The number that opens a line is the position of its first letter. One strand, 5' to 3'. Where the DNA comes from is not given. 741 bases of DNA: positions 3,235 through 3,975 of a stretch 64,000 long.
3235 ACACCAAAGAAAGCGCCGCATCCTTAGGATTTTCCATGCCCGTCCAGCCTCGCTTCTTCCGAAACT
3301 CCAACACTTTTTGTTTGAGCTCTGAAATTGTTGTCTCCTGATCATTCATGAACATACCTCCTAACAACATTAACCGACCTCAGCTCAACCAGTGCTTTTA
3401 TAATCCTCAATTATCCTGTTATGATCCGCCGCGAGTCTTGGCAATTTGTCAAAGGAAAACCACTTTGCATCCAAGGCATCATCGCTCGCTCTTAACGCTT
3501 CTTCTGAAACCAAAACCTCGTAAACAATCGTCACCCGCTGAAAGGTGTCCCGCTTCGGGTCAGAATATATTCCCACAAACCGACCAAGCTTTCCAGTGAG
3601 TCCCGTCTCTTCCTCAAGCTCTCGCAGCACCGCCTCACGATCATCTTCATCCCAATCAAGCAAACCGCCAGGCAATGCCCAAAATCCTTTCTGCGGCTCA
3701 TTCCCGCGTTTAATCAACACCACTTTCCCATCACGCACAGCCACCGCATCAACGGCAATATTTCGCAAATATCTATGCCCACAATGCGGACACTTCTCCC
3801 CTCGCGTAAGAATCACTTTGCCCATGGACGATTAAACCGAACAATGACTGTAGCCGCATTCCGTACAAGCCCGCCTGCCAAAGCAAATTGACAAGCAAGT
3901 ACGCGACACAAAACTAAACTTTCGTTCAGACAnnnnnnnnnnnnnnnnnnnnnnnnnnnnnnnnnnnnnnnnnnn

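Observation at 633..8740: NrdR-linked island of three tandem, divergent class II RNR paralogs with embedded NUDIX and MazG hydrolases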

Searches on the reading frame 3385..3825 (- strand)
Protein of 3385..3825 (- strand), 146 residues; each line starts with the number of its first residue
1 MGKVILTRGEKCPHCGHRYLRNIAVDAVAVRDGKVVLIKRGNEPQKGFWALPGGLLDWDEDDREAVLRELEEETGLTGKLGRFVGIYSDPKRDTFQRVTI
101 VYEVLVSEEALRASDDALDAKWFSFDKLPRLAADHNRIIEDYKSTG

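Call 3: search_protein_families(library=pfam, proteins=[window:3385-3825:-], max_evalue=0.01)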
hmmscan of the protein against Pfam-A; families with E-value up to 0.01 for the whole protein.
window:3385-3825:- (146 aa): 3 families
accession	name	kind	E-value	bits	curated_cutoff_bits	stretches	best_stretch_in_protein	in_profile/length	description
PF00293.34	NUDIX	-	2.2e-23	83.2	21.1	1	21-141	2-133/134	NUDIX domain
PF14815.12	NUDIX_4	-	0.00036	20.7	35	1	29-132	5-102/113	NUDIX domain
PF23455.1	DUF7129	-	0.0078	16.4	30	0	8-25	26-42/45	Domain of unknown function (DUF7129)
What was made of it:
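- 3385..3825 (-): Nudix hydrolase with an intact Nudix box (G-LLDWD-E-DDREAVL-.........); substrate unknown. PF00293 2.2e-23 (call 3).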

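Call 4: search_protein_families(library=ncbifam, proteins=[window:3385-3825:-], max_evalue=0.001)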
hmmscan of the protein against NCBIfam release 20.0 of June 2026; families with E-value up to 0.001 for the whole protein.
window:3385-3825:- (146 aa): 19 families
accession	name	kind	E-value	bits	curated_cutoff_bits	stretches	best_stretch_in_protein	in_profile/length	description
NF003788.0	PRK05379.1-5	equivalog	4.1e-15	55.9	354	1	23-142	214-347/351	bifunctional nicotinamide-nucleotide adenylyltransferase/Nudix hydroxylase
NF003787.0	PRK05379.1-4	equivalog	1.2e-14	54.1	449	1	23-130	209-326/346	bifunctional nicotinamide-nucleotide adenylyltransferase/Nudix hydroxylase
NF003786.0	PRK05379.1-2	equivalog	2.9e-14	53.1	397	1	23-141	219-350/354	bifunctional nicotinamide-nucleotide adenylyltransferase/Nudix hydroxylase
NF003791.0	PRK05379.2-3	equivalog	5.9e-13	48.7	409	1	23-141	203-328/340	bifunctional nicotinamide-nucleotide adenylyltransferase/Nudix hydroxylase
NF003785.0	PRK05379.1-1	equivalog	8.8e-13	48.1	418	1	23-141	204-331/347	bifunctional nicotinamide-nucleotide adenylyltransferase/Nudix hydroxylase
NF050029.2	TransRepNtr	equivalog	1.2e-10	41.3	400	1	23-139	26-149/245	ADPR responsive transcriptional repressor NtrR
NF007834.0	PRK10546.1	equivalog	1.5e-10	41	156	1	25-85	7-68/135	pyrimidine (deoxy)nucleoside triphosphate diphosphatase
NF003790.0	PRK05379.2-2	equivalog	6.4e-10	38.6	403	1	23-141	218-349/354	bifunctional nicotinamide mononucleotide adenylyltransferase/ADP-ribose pyrophosphatase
NF006530.0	PRK08999.1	equivalog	6.2e-09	35.3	245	1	23-78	8-64/315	Nudix family hydrolase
NF011963.0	PRK15434.1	subfamily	7.9e-08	32.2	146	1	28-128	24-134/159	GDP-mannose mannosyl hydrolase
NF001299.0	PRK00241.1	equivalog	2e-07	30.7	158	1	11-135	122-245/263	NAD(+) diphosphatase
NF052459.1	OxoGTPPhMutT1Mycb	equivalog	7.9e-07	28.4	475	1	35-123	20-104/292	8-oxo-(d)GTP phosphatase MutT1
NF041652.1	Nud_hyd_Dein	equivalog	1.2e-06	28.8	200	1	32-96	24-92/152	Nudix hydrolase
NF001938.0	PRK00714.1-5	equivalog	3.4e-06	26.5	116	1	27-77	19-75/172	RNA pyrophosphohydrolase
NF008044.0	PRK10776.1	equivalog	1.4e-05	25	148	1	22-79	5-63/130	8-oxo-dGTP diphosphatase MutT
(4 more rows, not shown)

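Call 46: search_solved_structures(query=window:3385-3825:-, max_evalue=0.001, show_alignments=1)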
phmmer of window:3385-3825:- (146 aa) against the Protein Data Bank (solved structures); distinct sequences matched with E-value up to 0.001: 72 (the best 60 are shown).
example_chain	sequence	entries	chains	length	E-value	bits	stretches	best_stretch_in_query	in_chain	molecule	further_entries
2yyh_A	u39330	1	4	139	2.8e-14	56.4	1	35-142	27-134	8-OXO-dGTPase domain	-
4dyw_A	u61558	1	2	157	9.1e-14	54.7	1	21-138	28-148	MutT/NUDIX family protein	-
2fml_A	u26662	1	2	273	1.1e-13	54.5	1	34-128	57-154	MutT/nudix family protein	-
2qjt_B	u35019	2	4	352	2.2e-11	46.9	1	23-141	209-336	Nicotinamide-nucleotide adenylyltransferase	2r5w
3gz8_A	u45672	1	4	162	1.7e-10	44.1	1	32-142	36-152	MutT/nudix family protein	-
5bs6_A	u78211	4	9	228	3.1e-10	43.2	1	34-141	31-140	transcriptional regulator AraR | transcriptional factor AraR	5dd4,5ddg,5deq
3gz5_A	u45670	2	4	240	4.5e-10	42.7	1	32-142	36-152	MutT/nudix family protein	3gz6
9t4c_A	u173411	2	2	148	7.5e-10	42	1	32-137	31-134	Diphosphoinositol polyphosphate phosphohydrolase 1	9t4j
6pck_A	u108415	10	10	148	8.6e-10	41.8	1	32-137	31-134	Diphosphoinositol polyphosphate phosphohydrolase 1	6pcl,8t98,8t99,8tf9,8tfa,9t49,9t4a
9t4m_A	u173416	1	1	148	8.7e-10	41.7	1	32-137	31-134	Diphosphoinositol polyphosphate phosphohydrolase 1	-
9t4k_A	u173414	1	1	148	9.3e-10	41.7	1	32-137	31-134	Diphosphoinositol polyphosphate phosphohydrolase 1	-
3mcf_A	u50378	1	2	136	1.1e-09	41.4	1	31-138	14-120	Diphosphoinositol polyphosphate phosphohydrolase 3-alpha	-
6wo7_A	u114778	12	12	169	1.2e-09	41.3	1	32-137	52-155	Diphosphoinositol polyphosphate phosphohydrolase 1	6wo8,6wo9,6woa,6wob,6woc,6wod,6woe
7tn4_A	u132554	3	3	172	1.3e-09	41.2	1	32-137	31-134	Diphosphoinositol polyphosphate phosphohydrolase 1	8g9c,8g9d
9t48_A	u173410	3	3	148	1.4e-09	41.1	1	32-137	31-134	Diphosphoinositol polyphosphate phosphohydrolase 1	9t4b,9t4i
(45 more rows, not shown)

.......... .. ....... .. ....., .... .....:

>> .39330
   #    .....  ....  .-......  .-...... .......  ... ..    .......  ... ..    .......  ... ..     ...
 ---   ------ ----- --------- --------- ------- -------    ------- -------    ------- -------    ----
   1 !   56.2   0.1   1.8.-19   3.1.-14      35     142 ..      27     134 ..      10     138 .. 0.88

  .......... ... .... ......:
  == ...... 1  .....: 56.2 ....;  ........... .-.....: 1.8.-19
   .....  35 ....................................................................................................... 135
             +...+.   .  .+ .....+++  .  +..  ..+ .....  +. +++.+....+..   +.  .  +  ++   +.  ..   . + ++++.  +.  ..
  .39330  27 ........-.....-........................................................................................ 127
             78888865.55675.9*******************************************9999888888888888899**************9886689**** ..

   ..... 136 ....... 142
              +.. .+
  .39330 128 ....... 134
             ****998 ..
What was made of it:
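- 3385..3825 (-): The best solved relatives are generic MutT/ADPR-pyrophosphatase-like proteins (call 46).
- On Nudix hydrolase: Substrate unknown (call 46).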
